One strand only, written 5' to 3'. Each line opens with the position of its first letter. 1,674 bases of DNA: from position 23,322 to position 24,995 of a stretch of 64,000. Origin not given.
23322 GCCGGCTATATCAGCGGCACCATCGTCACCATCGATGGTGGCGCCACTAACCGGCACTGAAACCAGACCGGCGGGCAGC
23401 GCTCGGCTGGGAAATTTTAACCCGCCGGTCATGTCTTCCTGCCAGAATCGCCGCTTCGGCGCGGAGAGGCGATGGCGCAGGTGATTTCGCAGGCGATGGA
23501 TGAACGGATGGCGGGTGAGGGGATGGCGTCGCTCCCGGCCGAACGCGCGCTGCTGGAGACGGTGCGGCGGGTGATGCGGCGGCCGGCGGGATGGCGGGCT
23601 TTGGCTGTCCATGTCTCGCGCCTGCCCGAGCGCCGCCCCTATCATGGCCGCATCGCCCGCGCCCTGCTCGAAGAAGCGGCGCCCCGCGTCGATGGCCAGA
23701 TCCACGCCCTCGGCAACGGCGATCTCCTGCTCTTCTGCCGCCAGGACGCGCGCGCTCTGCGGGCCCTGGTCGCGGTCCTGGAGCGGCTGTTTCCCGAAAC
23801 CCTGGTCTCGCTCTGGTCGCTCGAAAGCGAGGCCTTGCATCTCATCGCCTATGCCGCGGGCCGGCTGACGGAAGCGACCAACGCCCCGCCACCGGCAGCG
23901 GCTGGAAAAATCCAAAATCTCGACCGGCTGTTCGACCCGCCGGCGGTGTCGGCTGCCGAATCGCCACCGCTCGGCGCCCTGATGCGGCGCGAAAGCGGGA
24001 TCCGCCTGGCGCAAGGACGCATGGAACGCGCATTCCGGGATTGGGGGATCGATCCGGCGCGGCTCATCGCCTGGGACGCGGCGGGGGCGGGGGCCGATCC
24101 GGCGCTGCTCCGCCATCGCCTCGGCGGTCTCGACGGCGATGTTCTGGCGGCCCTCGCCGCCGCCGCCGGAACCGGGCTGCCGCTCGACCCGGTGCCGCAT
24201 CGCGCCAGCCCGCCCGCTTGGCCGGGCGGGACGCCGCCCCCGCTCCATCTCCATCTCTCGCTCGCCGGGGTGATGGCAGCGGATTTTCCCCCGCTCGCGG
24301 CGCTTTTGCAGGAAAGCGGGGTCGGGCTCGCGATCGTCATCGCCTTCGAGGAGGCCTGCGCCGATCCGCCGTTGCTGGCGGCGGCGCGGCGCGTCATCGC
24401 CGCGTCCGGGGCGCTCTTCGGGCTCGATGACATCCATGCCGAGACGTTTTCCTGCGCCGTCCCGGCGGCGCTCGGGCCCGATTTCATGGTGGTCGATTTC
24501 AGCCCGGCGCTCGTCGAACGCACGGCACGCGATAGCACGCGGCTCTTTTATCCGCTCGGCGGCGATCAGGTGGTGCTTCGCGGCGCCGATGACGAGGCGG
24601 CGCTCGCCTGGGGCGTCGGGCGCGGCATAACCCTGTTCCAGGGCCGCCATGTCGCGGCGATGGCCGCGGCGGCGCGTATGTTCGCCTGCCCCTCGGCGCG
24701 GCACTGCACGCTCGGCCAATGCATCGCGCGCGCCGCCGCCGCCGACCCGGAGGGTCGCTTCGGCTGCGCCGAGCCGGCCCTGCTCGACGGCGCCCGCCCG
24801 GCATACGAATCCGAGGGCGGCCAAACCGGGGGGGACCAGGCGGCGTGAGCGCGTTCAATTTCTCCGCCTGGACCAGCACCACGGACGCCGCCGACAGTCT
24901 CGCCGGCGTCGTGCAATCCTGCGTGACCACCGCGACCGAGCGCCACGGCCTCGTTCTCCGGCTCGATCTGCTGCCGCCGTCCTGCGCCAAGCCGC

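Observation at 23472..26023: Translationally coupled tandem paralogues that look like doubly degenerate GGDEF-EAL proteins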

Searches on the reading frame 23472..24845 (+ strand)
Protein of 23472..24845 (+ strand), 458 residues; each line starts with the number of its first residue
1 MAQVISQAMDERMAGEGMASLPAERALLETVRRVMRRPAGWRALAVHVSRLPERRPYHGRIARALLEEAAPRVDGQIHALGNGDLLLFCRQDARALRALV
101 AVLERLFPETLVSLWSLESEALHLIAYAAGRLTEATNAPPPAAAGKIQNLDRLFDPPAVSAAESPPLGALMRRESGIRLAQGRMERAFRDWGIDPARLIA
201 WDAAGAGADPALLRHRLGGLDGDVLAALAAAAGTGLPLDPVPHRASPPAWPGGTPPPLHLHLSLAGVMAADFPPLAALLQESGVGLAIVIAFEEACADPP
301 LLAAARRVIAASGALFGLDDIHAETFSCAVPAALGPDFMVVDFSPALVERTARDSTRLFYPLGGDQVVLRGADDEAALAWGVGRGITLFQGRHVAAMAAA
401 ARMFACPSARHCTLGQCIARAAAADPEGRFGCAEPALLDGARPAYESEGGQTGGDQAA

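Call 3: search_protein_families(library=pfam, proteins=[window:23472-24845:+], max_evalue=10)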
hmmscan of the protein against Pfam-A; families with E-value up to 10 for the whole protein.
window:23472-24845:+ (458 aa): 0 families
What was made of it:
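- On LapD/FimX-type c-di-GMP receptors: No Pfam domains (call 3).
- No Pfam EAL or GGDEF hit (call 3).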

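Call 4: search_protein_families(library=ncbifam, proteins=[window:23472-24845:+], max_evalue=10)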
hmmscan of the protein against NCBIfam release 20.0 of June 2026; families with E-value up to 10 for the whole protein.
window:23472-24845:+ (458 aa): 0 families

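Call 8: find_homologous_proteins(query=window:23472-24845:+)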
Query window:23472-24845:+ (458 aa): 12 proteins with E <= 0.001 among 8000 candidates.
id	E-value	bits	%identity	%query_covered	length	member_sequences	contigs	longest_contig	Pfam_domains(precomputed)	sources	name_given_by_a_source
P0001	1.1e-293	992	100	100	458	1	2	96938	-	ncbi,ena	-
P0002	3.8e-249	845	88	98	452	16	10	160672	-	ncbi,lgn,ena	-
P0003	9.7e-229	778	84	96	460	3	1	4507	-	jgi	jgi:hypothetical protein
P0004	1.5e-217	741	78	98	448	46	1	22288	-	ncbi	-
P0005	2.7e-182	625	69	99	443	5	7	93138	-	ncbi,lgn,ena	-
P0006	1.1e-161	557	65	93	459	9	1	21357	-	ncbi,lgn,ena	-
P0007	5.3e-110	387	54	93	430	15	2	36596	-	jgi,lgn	-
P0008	1.2e-108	382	53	93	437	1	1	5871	-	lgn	-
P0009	5.5e-45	172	35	91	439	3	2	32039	-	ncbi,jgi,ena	jgi:EAL domain-containing protein (putative c-di-GMP-specific phosphodiesterase class I)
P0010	5.7e-34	136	34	84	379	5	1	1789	-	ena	-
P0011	3.4e-28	117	36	55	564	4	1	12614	-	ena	-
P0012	1.2e-14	72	48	23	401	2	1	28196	-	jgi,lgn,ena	-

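Call 14: search_solved_structures(query=A2, max_evalue=10, show_alignments=3)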
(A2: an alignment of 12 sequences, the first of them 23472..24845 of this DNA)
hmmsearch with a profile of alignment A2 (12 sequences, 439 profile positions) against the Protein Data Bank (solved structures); distinct sequences matched with E-value up to 10: 1.
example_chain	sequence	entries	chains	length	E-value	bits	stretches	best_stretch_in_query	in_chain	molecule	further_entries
5nl9_A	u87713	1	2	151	1.3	11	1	287-328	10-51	Transcriptional regulator (FUR family)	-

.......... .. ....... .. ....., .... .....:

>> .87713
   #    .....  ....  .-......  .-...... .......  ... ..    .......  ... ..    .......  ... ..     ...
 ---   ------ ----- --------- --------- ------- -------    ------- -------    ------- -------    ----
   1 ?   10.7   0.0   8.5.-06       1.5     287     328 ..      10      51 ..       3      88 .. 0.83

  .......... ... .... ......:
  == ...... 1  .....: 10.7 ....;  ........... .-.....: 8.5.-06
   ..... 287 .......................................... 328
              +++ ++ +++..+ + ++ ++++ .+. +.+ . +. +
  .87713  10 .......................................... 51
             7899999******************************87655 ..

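Call 22: find_encoding_contigs(protein=P0001, flank=10000, max_places=4)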
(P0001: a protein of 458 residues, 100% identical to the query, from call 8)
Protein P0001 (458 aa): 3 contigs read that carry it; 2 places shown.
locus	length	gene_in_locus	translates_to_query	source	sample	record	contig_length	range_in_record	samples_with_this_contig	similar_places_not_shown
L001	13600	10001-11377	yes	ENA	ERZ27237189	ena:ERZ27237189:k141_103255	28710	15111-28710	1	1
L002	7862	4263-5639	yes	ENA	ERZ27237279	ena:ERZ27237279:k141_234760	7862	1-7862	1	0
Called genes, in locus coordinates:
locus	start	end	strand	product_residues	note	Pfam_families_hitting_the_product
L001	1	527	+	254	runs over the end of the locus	PF13350:Y_phosphatase3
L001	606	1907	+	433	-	PF01135:PCMT, PF13847:Methyltransf_31 (weak), PF13649:Methyltransf_25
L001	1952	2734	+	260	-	PF00378:ECH_1, PF16113:ECH_2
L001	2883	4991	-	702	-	PF12805:FUSC-like, PF13515:FUSC_2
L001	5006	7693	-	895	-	PF00330:Aconitase, PF00694:Aconitase_C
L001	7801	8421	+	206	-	PF00005:ABC_tran, PF13304:AAA_21 (faint)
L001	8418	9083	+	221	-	PF03379:CcmB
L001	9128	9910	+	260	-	PF00106:adh_short, PF08659:KR, PF13561:adh_short_C2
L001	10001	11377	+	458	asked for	-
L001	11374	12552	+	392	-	-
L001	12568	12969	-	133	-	PF07883:Cupin_2, PF02311:AraC_binding (weak)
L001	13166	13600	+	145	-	?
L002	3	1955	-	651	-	?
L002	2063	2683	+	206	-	PF00005:ABC_tran, PF13304:AAA_21 (faint)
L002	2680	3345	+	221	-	PF03379:CcmB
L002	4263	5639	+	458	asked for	-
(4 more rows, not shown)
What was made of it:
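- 23472..24848 (+): par1 gene (458 aa): GGDEF-like domain, EAL-like domain and Cys4 tail. 100% identical P0001 was called on metagenome contigs (calls 8, 22).
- Checked: An independent gene caller on identical metagenome contigs called the same two genes with the same 4-nt overlap (call 22).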

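Call 25: find_encoding_contigs(protein=P0009, flank=6000, max_places=2)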
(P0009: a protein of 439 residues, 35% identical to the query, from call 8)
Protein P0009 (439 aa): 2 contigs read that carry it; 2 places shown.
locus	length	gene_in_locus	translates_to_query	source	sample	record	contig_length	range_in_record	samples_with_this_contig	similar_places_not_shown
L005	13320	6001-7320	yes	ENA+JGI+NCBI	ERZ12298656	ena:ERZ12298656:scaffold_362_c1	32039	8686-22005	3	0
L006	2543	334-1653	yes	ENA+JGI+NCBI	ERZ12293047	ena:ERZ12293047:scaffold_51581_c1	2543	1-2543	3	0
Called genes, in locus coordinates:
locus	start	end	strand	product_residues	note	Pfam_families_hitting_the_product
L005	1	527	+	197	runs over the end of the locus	PF01025:GrpE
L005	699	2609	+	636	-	PF00012:HSP70, PF06723:MreB_Mbl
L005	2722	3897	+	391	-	PF00226:DnaJ, PF01556:DnaJ_C, PF00684:DnaJ_CXXCXGXG, PF27439:DnaJ_C_2 (weak)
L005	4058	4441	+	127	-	PF05239:PRC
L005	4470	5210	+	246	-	PF01113:DapB_N, PF05173:DapB_C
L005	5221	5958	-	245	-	PF00149:Metallophos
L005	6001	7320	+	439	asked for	-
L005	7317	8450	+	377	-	-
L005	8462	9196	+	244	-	PF00005:ABC_tran, PF13304:AAA_21 (faint)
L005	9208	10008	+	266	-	PF01061:ABC2_membrane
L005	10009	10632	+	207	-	PF00300:His_Phos_1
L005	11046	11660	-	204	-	PF05014:Nuc_deoxyrib_tr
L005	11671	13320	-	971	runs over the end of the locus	PF02743:dCache_1, PF12860:PAS_7, PF00512:HisKA, PF02518:HATPase_c, PF00072:Response_reg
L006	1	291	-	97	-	?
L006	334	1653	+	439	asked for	-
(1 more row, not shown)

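Call 31: predict_structure(alignment_id=A5)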
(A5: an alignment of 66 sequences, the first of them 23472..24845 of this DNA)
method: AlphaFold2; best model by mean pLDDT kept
length: 458 residues; sequences in the alignment: 66
mean_pLDDT: 87.2   pTM: 0.70
mean pLDDT of the five models: 87.2, 86.0, 86.0, 85.8, 85.2
residues with pLDDT >= 90: 324; 70-90: 62; 50-70: 52; < 50: 20
segments of 3 or more residues with pLDDT < 50: 1-3, 5-18
pLDDT, mean of each block of 10 residues (from residue 1): 47 46 87 90 95 89 94 93 93 87 94 95 91 68 52 59 84 96 94 94 76 90 96 92 65 88 97 97 96 95 98 98 93 97 95 91 97 97 97 97 94 97 94 92 70 57
secondary structure, 60 per line:
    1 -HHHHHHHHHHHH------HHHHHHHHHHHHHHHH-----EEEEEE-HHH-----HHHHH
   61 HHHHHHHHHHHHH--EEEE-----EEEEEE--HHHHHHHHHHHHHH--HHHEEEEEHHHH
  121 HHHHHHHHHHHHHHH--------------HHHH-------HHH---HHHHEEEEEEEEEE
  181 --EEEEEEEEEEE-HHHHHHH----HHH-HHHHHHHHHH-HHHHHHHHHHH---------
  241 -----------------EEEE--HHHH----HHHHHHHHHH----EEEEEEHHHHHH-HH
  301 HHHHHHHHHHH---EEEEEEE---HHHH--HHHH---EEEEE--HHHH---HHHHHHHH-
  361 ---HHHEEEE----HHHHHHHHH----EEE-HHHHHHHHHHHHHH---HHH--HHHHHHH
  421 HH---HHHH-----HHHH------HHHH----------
elements in order: H2-13 H20-35 E41-46 H56-73 E76-79 E85-90 H93-106 E112-116 H117-135 H150-153 H167-170 E171-180 E183-193 H195-201 H210-219 H221-231 E258-261 H264-267 H272-281 E286-291 H292-297 H299-311 E315-321 H325-328 H331-334 E338-342 H345-348 H352-359 E367-370 H375-383 E388-390 H392-405 H414-422 H426-429 H435-438 H445-448
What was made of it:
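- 23472..24848 (+): AF2 pLDDT 87.2 (call 31).
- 23529..23876 (+): par1 GGDEF-like domain (about aa 20-135). The beta-hairpin turn reads G81-N-G-D-L85 where GGDEF would be. Secondary structure in call 31 (E76-79 / E85-90 hairpin).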

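Call 35: fold_search(model_id=the predicted structure, library=pdb)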
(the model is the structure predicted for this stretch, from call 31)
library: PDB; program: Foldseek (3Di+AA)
matches with E <= 10: 945; with E <= 0.001: 82
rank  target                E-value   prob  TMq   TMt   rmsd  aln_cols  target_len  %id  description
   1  4rnf                  8.1e-10  1.00  0.34  0.36  13.5       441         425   14  PaMorA tandem diguanylate cyclase - mutant phosphodiesterase, apo form (released 2014-11-19)
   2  5xgb                  1.1e-09  1.00  0.35  0.30  15.2       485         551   14  Crystal structure of the PAS-GGDEF-EAL domain of PA0861 from Pseudomonas aeruginosa (released 2017-12-20)
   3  6pwk_B                1.2e-09  1.00  0.36  0.39  14.3       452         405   13  Vibrio cholerae LapD S helix-GGDEF-EAL (bound to c-di-GMP) (released 2019-10-09)
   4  6pwk_A                3.5e-09  1.00  0.33  0.36  14.5       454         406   14  Vibrio cholerae LapD S helix-GGDEF-EAL (bound to c-di-GMP) (released 2019-10-09)
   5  5m3c_A                3.7e-09  1.00  0.36  0.38  12.2       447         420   16  Structure of the hybrid domain (GGDEF-EAL) of PA0575 from Pseudomonas aeruginosa PAO1 at 2.8 Ang. with GTP and Ca2+ bo (released 2017-12-20)
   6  6pwj_B                3.7e-09  1.00  0.30  0.34  15.0       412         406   13  Vibrio cholerae LapD S helix-GGDEF-EAL (apo) (released 2019-10-09)
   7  6pwj_A                5.8e-09  1.00  0.35  0.38  15.7       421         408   14  Vibrio cholerae LapD S helix-GGDEF-EAL (apo) (released 2019-10-09)
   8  5m3c_B                6.8e-09  1.00  0.32  0.34  14.7       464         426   14  Structure of the hybrid domain (GGDEF-EAL) of PA0575 from Pseudomonas aeruginosa PAO1 at 2.8 Ang. with GTP and Ca2+ bo (released 2017-12-20)
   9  5xge                  1.2e-08  1.00  0.31  0.27  16.0       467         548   14  Crystal structure of the PAS-GGDEF-EAL domain of PA0861 from Pseudomonas aeruginosa in complex with cyclic di-GMP (released 2017-12-20)
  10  5xgd                  1.7e-08  1.00  0.32  0.28  16.0       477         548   14  Crystal structure of the PAS-GGDEF-EAL domain of PA0861 from Pseudomonas aeruginosa in complex with GTP (released 2017-12-20)
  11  3gfx_B                5.1e-08  1.00  0.33  0.38  19.1       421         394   15  Klebsiella pneumoniae BlrP1 pH 4.5 calcium/cy-diGMP complex (released 2009-06-23)
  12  3gfz_A                5.4e-08  1.00  0.33  0.38  19.1       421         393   16  Klebsiella pneumoniae BlrP1 pH 6 manganese/cy-diGMP complex (released 2009-06-23)
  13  9cmf_A                6.7e-08  1.00  0.34  0.21  13.9       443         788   12  Substrate bound DosP (released 2024-11-20)
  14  4rnh                  1.2e-07  1.00  0.30  0.32  14.3       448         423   13  PaMorA tandem diguanylate cyclase - phosphodiesterase, c-di-GMP complex (released 2014-11-19)
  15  3gfx_A                1.2e-07  1.00  0.32  0.37  19.2       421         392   14  Klebsiella pneumoniae BlrP1 pH 4.5 calcium/cy-diGMP complex (released 2009-06-23)
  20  4j40_A                2.3e-06  1.00  0.32  0.54   5.4       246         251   15  Crystal structure of the dual-domain GGDEF-EAL module of FimX from Pseudomonas aeruginosa (released 2013-02-20)
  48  4fok                  3.4e-05  1.00  0.33  0.54   4.8       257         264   13  1.8 A Crystal structure of the FimX EAL domain in complex with c-diGMP (released 2013-03-27)
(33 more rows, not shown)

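Call 51: search_protein_families(library=ncbifam, proteins=[L005:8462-9193:+, L005:9208-10005:+, L005:10009-10629:+, L005:5224-5958:-], max_evalue=0.00001)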
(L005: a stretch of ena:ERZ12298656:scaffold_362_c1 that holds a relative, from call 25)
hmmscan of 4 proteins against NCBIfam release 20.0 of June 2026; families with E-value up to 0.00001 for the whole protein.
L005:8462-9193:+ (244 aa): 183 families (the best 25 are shown)
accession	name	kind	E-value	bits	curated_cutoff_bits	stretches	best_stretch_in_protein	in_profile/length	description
TIGR01188.1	drrA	subfamily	2.6e-58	197.7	312.45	1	11-233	1-224/302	daunorubicin resistance ABC transporter, ATP-binding protein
NF033858.1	ABC2_perm_RbbA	equivalog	1.7e-51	175.1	1050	1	3-241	266-505/909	ribosome-associated ATPase/putative transporter RbbA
NF010060.0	PRK13537.1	equivalog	6.1e-49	166.6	521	1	3-223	15-236/314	nodulation factor ABC transporter ATP-binding protein NodI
TIGR03864.1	PQQ_ABC_ATP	hypoth_equivalog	9.1e-48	162.8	302.25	1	3-235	1-234/236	ABC transporter, ATP-binding subunit, PQQ-dependent alcohol dehydrogenase system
NF010059.0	PRK13536.1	equivalog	1.1e-44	152.6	549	1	3-221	43-262/342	nodulation factor ABC transporter ATP-binding protein NodI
TIGR03522.1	GldA_ABC_ATP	equivalog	2.6e-44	151.9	402.6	1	4-225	3-224/301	gliding motility-associated ABC transporter ATP-binding subunit GldA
TIGR01288.1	nodI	equivalog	9.5e-42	143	424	1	3-221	4-223/303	nodulation factor ABC transporter ATP-binding protein NodI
TIGR03740.1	galliderm_ABC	subfamily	5.5e-37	127.6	309.75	1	5-236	2-221/223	lantibiotic protection ABC transporter ATP-binding subunit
TIGR04406.1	LPS_export_lptB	equivalog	1.1e-36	126.3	240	1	4-223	2-225/239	LPS export ABC transporter ATP-binding protein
TIGR02142.1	modC_ABC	equivalog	3.4e-35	121.9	285.05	1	23-224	17-223/353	molybdenum ABC transporter ATP-binding protein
TIGR04521.1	ECF_ATPase_2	equivalog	4.2e-35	121.2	330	2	112-226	123-238/279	energy-coupling factor transporter ATPase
TIGR01189.1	ccmA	equivalog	6.4e-34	117.3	131.6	1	6-196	3-190/198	heme ABC exporter ATP-binding protein CcmA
TIGR04520.1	ECF_ATPase_1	equivalog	1.1e-33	116.8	315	1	4-235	1-236/269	energy-coupling factor transporter ATPase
TIGR00968.1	3a0106s01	subfamily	1.1e-33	116.7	342.75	1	4-221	1-219/237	sulfate ABC transporter ATP-binding protein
NF047930.1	ABC_ATP_B6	equivalog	6.8e-33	114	670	1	3-230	2-232/510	putative B6 ABC transporter ATP-binding protein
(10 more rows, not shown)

L005:9208-10005:+ (266 aa): 0 families

L005:10009-10629:+ (207 aa): 7 families
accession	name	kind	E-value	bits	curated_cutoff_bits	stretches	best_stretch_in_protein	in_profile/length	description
TIGR03162.1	ribazole_cobC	equivalog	1.4e-26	93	162.9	1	7-187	2-175/176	alpha-ribazole phosphatase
NF005567.0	PRK07238.1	equivalog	6.8e-20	71.7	326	1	3-194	177-364/378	bifunctional RNase H/acid phosphatase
TIGR03848.1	MSMEG_4193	subfamily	9.7e-16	57.8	203.85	1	8-202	4-198/204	MSMEG_4193 family putative phosphomutase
NF011580.0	PRK15004.1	equivalog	3.7e-14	53.2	250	1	5-189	2-182/203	adenosylcobalamin/alpha-ribazole phosphatase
NF002901.0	PRK03482.1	equivalog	8.6e-10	38.6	261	1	7-196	5-190/215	2,3-diphosphoglycerate-dependent phosphoglycerate mutase GpmB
NF045917.1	PhserinePhPspA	equivalog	1.4e-09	38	350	1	5-188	3-182/211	phosphoserine phosphatase PspA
NF009993.0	PRK13462.1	equivalog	1.8e-06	27.7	226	1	81-185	78-176/203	acid phosphatase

L005:5224-5958:- (245 aa): 6 families
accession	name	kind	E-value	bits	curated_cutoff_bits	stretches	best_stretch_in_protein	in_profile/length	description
NF008516.0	PRK11439.1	equivalog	1.1e-18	68.1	326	1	19-235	18-217/218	protein-serine/threonine phosphatase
TIGR04075.1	bacter_Pnkp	equivalog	1.1e-15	56.9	750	1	23-113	185-282/851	polynucleotide kinase-phosphatase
NF001204.0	PRK00166.1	equivalog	1e-14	54.5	176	1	20-167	3-126/276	symmetrical bis(5'-nucleosyl)-tetraphosphatase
NF010148.0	PRK13625.1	equivalog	4.5e-13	49.3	340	1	200-232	187-219/245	bis(5'-nucleosyl)-tetraphosphatase PrpE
NF007425.0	PRK09968.1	equivalog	3.7e-11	43.1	332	1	20-230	17-212/218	protein-serine/threonine phosphatase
TIGR00668.1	apaH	equivalog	2.8e-06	27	222.85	0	20-99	3-73/279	bis(5'-nucleosyl)-tetraphosphatase (symmetrical) ApaH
